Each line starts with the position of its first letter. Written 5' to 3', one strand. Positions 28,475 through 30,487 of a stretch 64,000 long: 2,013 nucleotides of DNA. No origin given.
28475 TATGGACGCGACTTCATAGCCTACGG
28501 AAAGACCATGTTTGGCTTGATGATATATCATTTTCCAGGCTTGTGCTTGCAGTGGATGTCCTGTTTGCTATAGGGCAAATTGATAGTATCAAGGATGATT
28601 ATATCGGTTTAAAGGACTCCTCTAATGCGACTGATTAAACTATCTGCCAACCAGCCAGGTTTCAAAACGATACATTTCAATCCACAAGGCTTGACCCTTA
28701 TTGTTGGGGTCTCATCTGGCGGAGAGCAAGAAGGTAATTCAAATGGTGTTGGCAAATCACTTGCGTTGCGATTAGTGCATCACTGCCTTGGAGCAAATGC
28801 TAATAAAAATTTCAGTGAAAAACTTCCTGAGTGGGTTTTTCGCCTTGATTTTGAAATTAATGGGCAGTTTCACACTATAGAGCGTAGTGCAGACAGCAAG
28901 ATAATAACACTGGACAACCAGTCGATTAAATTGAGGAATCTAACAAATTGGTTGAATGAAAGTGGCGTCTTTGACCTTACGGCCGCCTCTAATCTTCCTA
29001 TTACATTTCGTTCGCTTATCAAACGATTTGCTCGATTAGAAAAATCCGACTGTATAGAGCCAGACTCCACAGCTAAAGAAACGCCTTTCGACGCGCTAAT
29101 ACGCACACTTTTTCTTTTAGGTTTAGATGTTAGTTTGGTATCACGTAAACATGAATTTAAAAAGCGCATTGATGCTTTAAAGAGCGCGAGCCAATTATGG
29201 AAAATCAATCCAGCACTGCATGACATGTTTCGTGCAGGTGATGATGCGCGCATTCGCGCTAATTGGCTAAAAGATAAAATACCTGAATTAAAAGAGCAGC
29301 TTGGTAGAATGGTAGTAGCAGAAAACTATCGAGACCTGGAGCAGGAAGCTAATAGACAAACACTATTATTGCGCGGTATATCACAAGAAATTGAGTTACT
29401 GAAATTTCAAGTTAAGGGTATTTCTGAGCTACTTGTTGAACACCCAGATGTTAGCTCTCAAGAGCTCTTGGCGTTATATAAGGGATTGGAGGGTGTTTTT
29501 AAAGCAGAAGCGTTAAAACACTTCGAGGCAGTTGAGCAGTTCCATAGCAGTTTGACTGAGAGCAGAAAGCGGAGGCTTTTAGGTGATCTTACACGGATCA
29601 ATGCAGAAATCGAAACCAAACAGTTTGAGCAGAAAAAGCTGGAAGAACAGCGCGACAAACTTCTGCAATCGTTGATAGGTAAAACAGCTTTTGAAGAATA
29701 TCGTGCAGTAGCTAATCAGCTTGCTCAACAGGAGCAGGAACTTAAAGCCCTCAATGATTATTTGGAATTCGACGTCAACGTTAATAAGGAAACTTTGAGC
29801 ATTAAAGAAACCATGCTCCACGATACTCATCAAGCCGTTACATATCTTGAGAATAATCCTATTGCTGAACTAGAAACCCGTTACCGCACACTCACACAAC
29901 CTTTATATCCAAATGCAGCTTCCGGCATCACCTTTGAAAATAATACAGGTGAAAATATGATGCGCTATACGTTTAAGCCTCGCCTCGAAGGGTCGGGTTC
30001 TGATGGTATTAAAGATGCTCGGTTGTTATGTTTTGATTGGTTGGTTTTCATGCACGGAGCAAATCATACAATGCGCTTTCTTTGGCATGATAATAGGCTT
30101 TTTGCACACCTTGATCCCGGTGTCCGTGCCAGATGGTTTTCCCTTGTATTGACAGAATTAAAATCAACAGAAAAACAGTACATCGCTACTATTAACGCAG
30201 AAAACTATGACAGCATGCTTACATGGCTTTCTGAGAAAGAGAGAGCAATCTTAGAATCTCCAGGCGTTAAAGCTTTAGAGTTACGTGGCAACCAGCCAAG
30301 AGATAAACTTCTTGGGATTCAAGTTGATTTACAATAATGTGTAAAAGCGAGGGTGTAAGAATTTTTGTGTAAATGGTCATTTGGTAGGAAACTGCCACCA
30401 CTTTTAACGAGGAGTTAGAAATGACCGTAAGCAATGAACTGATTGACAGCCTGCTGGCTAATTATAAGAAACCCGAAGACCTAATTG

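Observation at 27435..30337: Overlapping effector / small adaptor / SMC-like ABC ATPase trio: a Lamassu/ABC-3C-like conflict system with an uncharacterised effector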

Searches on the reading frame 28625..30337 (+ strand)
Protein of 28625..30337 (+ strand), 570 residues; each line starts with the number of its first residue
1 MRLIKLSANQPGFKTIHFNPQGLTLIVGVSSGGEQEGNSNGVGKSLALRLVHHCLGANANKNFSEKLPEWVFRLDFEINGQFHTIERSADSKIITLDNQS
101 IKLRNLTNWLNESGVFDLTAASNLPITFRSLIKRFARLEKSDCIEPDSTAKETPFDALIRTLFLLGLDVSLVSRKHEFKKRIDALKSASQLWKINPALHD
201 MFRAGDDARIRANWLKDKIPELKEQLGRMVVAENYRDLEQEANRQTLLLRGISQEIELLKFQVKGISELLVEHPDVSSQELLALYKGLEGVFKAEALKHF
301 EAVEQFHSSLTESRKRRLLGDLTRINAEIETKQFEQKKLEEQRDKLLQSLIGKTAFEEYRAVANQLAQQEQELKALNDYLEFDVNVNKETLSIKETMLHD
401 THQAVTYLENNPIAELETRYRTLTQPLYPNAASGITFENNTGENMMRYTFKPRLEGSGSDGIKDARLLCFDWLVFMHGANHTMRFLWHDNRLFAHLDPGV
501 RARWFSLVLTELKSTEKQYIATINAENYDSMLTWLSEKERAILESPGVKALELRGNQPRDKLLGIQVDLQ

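Call 4: search_protein_families(library=pfam, proteins=[window:28625-30337:+], max_evalue=0.1)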
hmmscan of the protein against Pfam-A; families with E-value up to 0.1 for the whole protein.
window:28625-30337:+ (570 aa): 3 families
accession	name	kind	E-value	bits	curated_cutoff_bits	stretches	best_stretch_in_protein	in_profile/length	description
PF10088.15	DUF2326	-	8.2e-27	94.1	28.7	1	424-566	2-140/141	Uncharacterised protein conserved in bacteria (DUF2326)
PF13476.12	AAA_23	-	0.028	15.5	27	0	14-380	13-193/201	AAA domain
PF09969.14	DUF2203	-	0.034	15.3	24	1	194-277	15-90/122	Uncharacterized conserved protein (DUF2203)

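Call 5: search_protein_families(library=padloc, proteins=[window:28625-30337:+], max_evalue=0.1)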
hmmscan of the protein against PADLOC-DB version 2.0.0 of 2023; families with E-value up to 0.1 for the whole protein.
window:28625-30337:+ (570 aa): 3 families
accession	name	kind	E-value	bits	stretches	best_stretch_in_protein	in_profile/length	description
PDLC04774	PDC-M68B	-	1.1e-67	227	1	3-527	2-547/581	-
PDLC00254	LmuB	-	2.6e-07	27.7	1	37-98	36-97/563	AAA ATPase domain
PDLC03860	LmuB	-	2.6e-05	20.9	1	38-101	34-96/565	-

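Call 6: search_protein_families(library=ncbifam, proteins=[window:28625-30337:+], max_evalue=0.1)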
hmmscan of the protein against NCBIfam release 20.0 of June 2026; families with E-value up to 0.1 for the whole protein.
window:28625-30337:+ (570 aa): 1 family
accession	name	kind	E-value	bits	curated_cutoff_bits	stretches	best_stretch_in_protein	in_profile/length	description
NF045780.1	TrlF_fam_ATP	equivalog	1e-10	41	350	1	41-543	319-821/944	TrlF family AAA-like ATPase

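Call 39: search_solved_structures(query=window:28625-30337:+, max_evalue=0.01, show_alignments=1)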
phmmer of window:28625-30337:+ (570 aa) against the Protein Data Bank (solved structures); distinct sequences matched with E-value up to 0.01: 0.

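Call 55: search_solved_structures(query=A2, max_evalue=1, show_alignments=2)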
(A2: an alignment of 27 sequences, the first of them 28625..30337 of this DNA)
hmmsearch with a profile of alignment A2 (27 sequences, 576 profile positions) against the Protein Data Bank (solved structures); distinct sequences matched with E-value up to 1: 4.
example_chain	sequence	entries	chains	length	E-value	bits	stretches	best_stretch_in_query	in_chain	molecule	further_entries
9vbs_A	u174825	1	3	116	0.016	17.3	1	163-239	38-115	Isoform a of Allophagy receptor allo-1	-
8j9s_A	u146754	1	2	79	0.021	17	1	179-240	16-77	Aminoacyl tRNA synthase complex-interacting multifunctional protein 1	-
4r3z_A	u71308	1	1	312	0.04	16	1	180-241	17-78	Aminoacyl tRNA synthase complex-interacting multifunctional protein 1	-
4y66_B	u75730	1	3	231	0.082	15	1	210-295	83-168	Putative tbpip family protein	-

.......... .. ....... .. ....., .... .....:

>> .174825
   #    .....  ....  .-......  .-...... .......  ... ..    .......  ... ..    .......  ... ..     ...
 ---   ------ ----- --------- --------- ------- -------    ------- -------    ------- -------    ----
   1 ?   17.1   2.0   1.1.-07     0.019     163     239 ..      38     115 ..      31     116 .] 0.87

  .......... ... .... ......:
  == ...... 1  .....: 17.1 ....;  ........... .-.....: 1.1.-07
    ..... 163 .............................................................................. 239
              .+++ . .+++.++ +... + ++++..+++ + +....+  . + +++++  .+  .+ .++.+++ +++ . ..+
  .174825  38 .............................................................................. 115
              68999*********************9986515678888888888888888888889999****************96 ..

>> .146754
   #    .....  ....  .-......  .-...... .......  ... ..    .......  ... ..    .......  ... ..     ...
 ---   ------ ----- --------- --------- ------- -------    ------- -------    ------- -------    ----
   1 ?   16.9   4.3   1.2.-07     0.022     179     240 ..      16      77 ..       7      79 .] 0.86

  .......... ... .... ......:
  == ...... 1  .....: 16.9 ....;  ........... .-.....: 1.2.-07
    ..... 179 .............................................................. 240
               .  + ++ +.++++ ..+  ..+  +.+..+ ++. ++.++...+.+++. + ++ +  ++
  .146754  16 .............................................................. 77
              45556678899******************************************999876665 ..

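Call 59: find_homologous_proteins(query=window:28625-30337:+, max_evalue=0.00001)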
Query window:28625-30337:+ (570 aa): 214 proteins with E <= 0.00001 among 8000 candidates; the best 120 are listed.
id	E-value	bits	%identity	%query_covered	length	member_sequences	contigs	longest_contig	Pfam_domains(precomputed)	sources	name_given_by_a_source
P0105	0.0e+0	1252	98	100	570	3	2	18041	PF10088.16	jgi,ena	jgi:uncharacterized protein YydD (DUF2326 family)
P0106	0.0e+0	1121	87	100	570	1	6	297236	PF10088.16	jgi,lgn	-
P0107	0.0e+0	1119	87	100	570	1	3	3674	PF10088.16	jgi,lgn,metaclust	metaclust:\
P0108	0.0e+0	1114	87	100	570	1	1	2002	PF10088.16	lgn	-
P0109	0.0e+0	1045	82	100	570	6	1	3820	PF10088.16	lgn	-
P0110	1.4e-242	824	64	100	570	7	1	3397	PF10088.16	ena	-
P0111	3.7e-175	602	56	88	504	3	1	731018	PF10088.16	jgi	-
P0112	1.5e-171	590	50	99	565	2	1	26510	PF10088.16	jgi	jgi:uncharacterized protein YydD (DUF2326 family)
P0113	7.8e-171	588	47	100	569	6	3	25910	PF10088.16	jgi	jgi:uncharacterized protein YydD (DUF2326 family)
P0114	1.8e-170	586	49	99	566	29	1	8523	PF10088.16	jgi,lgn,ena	-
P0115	2.6e-169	582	49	99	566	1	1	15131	PF10088.16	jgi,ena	-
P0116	8.1e-169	581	48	99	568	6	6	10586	PF10088.16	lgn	-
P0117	9.4e-169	581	48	99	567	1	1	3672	PF10088.16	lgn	-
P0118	1.6e-168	580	48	99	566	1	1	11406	PF10088.16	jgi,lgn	-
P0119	1.2e-167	577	49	99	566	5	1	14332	PF10088.16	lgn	-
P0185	1.6e-155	537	46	99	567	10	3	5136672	PF10088.16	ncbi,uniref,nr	ncbi:DUF2326 domain-containing protein [Pectobacterium versatile]|uniref:DUF2326 domain-containing p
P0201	1.1e-153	531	45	99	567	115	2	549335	PF10088.16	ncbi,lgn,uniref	ncbi:DUF2326 domain-containing protein [Kluyvera ascorbata]|uniref:DUF2326 domain-containing protein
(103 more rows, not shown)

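Call 62: find_encoding_contigs(protein=P0185, flank=8000, max_places=3)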
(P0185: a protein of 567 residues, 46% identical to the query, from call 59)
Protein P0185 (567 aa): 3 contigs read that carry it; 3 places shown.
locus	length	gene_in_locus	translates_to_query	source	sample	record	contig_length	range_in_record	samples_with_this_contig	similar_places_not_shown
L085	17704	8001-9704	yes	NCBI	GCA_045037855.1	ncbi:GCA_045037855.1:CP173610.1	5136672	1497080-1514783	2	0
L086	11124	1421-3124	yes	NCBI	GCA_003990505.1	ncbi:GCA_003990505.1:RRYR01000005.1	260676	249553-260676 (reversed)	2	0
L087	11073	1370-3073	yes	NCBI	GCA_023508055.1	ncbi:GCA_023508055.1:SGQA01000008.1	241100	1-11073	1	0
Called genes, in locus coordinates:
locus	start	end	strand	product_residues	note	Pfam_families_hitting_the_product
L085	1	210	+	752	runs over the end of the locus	PF00350:Dynamin_N, PF01926:MMR_HSR1 (weak)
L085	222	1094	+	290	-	-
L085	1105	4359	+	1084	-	PF01935:DUF87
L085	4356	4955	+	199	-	PF14411:LHH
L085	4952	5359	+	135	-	PF14567:SUKH_5, PF09346:SMI1_KNR4 (weak), PF14568:SUKH_6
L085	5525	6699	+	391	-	PF01527:HTH_Tnp_1, PF13518:HTH_28 (faint), PF13384:HTH_23 (faint), PF13276:HTH_21 (weak), PF00665:rve, PF13683:rve_3, PF13333:rve_2 (weak)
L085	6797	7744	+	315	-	PF20275:CTD10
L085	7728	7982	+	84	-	PF20293:MC6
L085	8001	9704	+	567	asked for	PF10088:DUF2326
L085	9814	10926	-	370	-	-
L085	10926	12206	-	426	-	-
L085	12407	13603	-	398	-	PF13356:Arm-DNA-bind_3, PF14659:Phage_int_SAM_3 (weak), PF22022:Phage_int_M, PF00589:Phage_integrase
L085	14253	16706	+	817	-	PF12607:DUF3772, PF21088:MS_channel_1st (weak), PF00924:MS_channel_2nd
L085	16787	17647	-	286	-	PF01063:Aminotran_4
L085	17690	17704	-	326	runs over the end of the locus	PF02746:MR_MLE_N, PF13378:MR_MLE_C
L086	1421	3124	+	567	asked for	PF10088:DUF2326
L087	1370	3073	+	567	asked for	PF10088:DUF2326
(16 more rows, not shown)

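Call 63: search_dna_similar(query=window:28625-30337:+, collection=phages, mode=protein, max_rows=12)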
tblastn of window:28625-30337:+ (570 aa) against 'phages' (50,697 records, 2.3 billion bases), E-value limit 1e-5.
No match.

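Call 64: search_dna_similar(query=window:28625-30337:+, collection=plasmids, mode=protein, max_rows=12)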
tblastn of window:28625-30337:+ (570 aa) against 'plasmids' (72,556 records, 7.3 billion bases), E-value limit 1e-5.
Records with a match: 40; places in all: 42; records where one place covers at least 80% of the query: 39.
Best place of each record, by identity: <60% 40.
By first word of the organism name: Streptomyces 9; Phaeobacter 7; Agrobacterium 4; Vibrio 2; Arcobacter 2; Hymenobacter 2; Cupriavidus 1; Embleya 1; Polaromonas 1; Paenarthrobacter 1; and 10 more.
By predicted mobility (MOB-suite, as given by PLSDB): non-mobilizable 17; mobilizable 14; conjugative 9.
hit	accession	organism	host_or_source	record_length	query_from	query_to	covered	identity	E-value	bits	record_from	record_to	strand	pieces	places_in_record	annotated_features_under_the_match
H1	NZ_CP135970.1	Vibrio alginolyticus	Apostichopus japonicus,cell culture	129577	1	564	99%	26.7%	2e-35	149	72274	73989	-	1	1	DUF2326 domain-containing protein | ABC-three component system middle component 6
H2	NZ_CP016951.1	Cupriavidus taiwanensis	Mimosa,single cell,nodules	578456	1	456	80%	32.0%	6e-59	220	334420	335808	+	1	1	hypothetical protein | ABC-three component system middle component 6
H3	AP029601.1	Vibrio sp. MAO6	-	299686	1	564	99%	25.5%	5e-35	148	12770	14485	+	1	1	hypothetical protein (x2)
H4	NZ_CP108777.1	Embleya sp. NBC_00896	-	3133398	3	527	92%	24.9%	5e-20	102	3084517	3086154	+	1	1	none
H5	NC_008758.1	Polaromonas naphthalenivorans CJ2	-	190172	11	527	91%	25.2%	6e-19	99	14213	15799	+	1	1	ABC-three component system protein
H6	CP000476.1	Paenarthrobacter aurescens TC1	-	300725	3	539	94%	24.3%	5e-17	93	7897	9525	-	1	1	conserved hypothetical protein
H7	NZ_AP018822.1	Sphingomonas bisphenolicum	-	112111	6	526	91%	25.0%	4e-20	102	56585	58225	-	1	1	ABC-three component system protein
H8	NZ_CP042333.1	Bosea sp. F3-2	soybean,soil sample,rhizosphere soil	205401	3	534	93%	24.4%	4e-20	102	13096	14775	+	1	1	ABC-three component system protein | ABC-three component system middle component 6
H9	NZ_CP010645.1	Phaeobacter piscinae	cell culture,fish aquaculture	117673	3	530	93%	23.8%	2e-19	100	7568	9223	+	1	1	ABC-three component system protein | ABC-three component system middle component 6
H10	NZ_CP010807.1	Phaeobacter piscinae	cell culture,cleaning system aquaculture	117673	3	530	93%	23.8%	2e-19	100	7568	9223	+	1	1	ABC-three component system protein | ABC-three component system middle component 6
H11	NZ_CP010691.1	Phaeobacter piscinae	cell culture,fish aquaculture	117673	3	530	93%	23.8%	2e-19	100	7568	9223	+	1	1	ABC-three component system protein | ABC-three component system middle component 6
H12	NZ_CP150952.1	Yoonia sp. BS5-3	cell culture,Marine algae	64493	13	526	90%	24.5%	5e-17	93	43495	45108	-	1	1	ABC-three component system protein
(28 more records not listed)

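Call 68: predict_structure(alignment_id=A4)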
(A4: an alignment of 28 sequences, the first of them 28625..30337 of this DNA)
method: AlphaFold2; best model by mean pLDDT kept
length: 570 residues; sequences in the alignment: 28
mean_pLDDT: 87.3   pTM: 0.70
mean pLDDT of the five models: 87.3, 86.0, 85.6, 83.9, 81.5
residues with pLDDT >= 90: 349; 70-90: 166; 50-70: 43; < 50: 12
segments of 3 or more residues with pLDDT < 50: 32-42
pLDDT, mean of each block of 10 residues (from residue 1): 95 91 86 42 73 92 86 95 96 95 95 88 82 90 88 91 93 92 92 86 87 93 89 84 91 92 86 60 64 64 73 85 92 92 89 84 92 93 94 94 95 95 94 94 89 85 93 95 94 91 95 92 91 95 89 76 67
secondary structure, 60 per line:
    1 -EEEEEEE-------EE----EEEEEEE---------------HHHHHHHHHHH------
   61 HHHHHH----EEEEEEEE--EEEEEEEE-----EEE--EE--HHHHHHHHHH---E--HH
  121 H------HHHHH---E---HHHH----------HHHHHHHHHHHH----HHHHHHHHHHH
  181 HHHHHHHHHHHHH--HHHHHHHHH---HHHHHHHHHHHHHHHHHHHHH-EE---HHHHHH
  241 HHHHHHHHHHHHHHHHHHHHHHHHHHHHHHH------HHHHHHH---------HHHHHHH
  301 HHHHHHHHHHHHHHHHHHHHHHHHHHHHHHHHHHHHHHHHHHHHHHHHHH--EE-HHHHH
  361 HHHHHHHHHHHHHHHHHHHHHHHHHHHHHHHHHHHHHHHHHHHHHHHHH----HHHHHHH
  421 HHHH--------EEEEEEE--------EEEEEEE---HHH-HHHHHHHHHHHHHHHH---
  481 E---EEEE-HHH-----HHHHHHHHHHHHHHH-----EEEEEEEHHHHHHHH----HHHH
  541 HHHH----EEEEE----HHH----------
elements in order: E2-8 E22-28 H44-54 H61-66 E71-78 E81-88 E94-96 H103-112 H128-132 H140-143 H154-165 H170-193 H196-204 H208-228 H235-271 H278-284 H294-350 H356-409 H414-424 E433-439 E448-454 H462-477 E485-488 H498-512 E518-524 H525-532 H537-544 E549-553

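Call 70: fold_search(model_id=the predicted structure, library=pdb)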
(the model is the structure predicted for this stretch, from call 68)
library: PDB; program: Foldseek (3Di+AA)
matches with E <= 10: 848; with E <= 0.001: 93
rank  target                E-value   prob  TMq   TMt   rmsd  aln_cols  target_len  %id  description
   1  9a6c_A                3.5e-24  1.00  0.60  0.58  35.5       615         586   17  Integrative model of YYDD-YYDB by crosslinking MS and deep learning (released 2024-09-18)
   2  9hqx_f                2.5e-13  1.00  0.41  0.38  29.6       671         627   14  Salmonella enterica Lamassu LmuACB bound to DNA duplex (released 2025-10-01)
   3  9uxh_F                6.7e-13  1.00  0.38  0.33  35.4       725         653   13  type II Lamassu, LmuACB with DNA (released 2026-03-25)
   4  9hqu_B                4.0e-12  1.00  0.40  0.37  28.2       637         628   15  Salmonella enterica Lamassu LmuACB in nuclease sequestration state (released 2025-10-01)
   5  9hqx_B                1.1e-11  1.00  0.37  0.34  35.8       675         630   14  Salmonella enterica Lamassu LmuACB bound to DNA duplex (released 2025-10-01)
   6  9hqu_A                1.3e-11  1.00  0.37  0.34  35.9       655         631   15  Salmonella enterica Lamassu LmuACB in nuclease sequestration state (released 2025-10-01)
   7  5xei                  2.2e-11  1.00  0.34  0.37  17.8       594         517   15  Crystal structure of the Smc head domain with a coiled coil and joint derived from Pyrococcus yayanosii (released 2017-06-07)
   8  9ux7_A                5.9e-11  1.00  0.36  0.36  32.2       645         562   12  CryoEM Structure of LmuAB-DNA complex (released 2026-03-25)
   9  9f5w_B                7.1e-10  1.00  0.32  0.34  18.7       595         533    9  Human condensin II - M18BP1 complex (released 2025-07-02)
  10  6yvv_B                1.3e-09  1.00  0.39  0.45  21.0       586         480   14  Condensin complex from S.cerevisiae ATP-free apo bridged state (released 2020-07-15)
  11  8wjn_A                1.4e-09  1.00  0.36  0.41  21.2       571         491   12  Cryo-EM structure of 6-subunit Smc5/6 head region (released 2024-06-26)
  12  6wge_B                1.7e-09  1.00  0.28  0.33  19.4       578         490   12  Cryo-EM structure of human Cohesin-NIPBL-DNA complex without STAG1 (released 2020-05-20)
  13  8wjn_B                2.6e-09  1.00  0.34  0.39  22.9       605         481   13  Cryo-EM structure of 6-subunit Smc5/6 head region (released 2024-06-26)
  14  7zr1_C                4.0e-09  1.00  0.40  0.30  46.6       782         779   12  Chaetomium thermophilum Mre11-Rad50-Nbs1 complex bound to ATPyS (composite structure) (released 2023-01-11)
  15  9nyg_B                5.8e-09  1.00  0.37  0.37  33.9       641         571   12  LmuABC-DNA (released 2025-12-17)
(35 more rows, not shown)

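Call 80: search_protein_families(library=phrogs, proteins=[window:28625-30337:+], max_evalue=0.001)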
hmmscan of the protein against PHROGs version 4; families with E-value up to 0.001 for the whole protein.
window:28625-30337:+ (570 aa): 1 family
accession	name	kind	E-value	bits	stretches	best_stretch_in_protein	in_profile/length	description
phrog_5467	-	unknown function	1.1e-39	137.9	1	2-551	1-533/552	-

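Call 91: find_encoding_contigs(protein=P0201, flank=6000, max_places=2)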
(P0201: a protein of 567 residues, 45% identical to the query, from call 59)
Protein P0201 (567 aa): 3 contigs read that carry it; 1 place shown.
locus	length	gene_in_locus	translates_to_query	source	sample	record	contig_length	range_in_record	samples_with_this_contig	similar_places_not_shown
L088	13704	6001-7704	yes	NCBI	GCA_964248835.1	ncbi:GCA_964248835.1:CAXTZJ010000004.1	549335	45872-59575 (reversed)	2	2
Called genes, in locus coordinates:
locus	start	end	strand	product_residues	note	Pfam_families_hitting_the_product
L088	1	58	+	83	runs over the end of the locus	PF12674:Zn_ribbon_2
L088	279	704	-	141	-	PF03960:ArsC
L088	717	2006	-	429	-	PF02040:ArsB, PF03600:CitMHS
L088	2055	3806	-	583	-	PF00142:Fer4_NifH (weak), PF00448:SRP54 (faint), PF01656:CbiA, PF02374:ArsA_ATPase, PF13614:AAA_31, PF02374:ArsA_ATPase, PF01656:CbiA (weak), PF02374:ArsA_ATPase (weak), +12 more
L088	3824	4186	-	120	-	PF06953:ArsD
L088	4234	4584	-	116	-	PF01022:HTH_5, PF12840:HTH_20 (weak)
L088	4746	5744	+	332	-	PF20275:CTD10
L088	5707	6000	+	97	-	PF20293:MC6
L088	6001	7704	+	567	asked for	PF10088:DUF2326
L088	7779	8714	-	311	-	-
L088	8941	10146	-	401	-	PF13356:Arm-DNA-bind_3, PF14659:Phage_int_SAM_3 (faint), PF22022:Phage_int_M, PF00589:Phage_integrase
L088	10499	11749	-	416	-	PF00171:Aldedh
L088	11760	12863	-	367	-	PF00696:AA_kinase, PF01472:PUA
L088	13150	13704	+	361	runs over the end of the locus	PF13609:Porin_4, PF00267:Porin_1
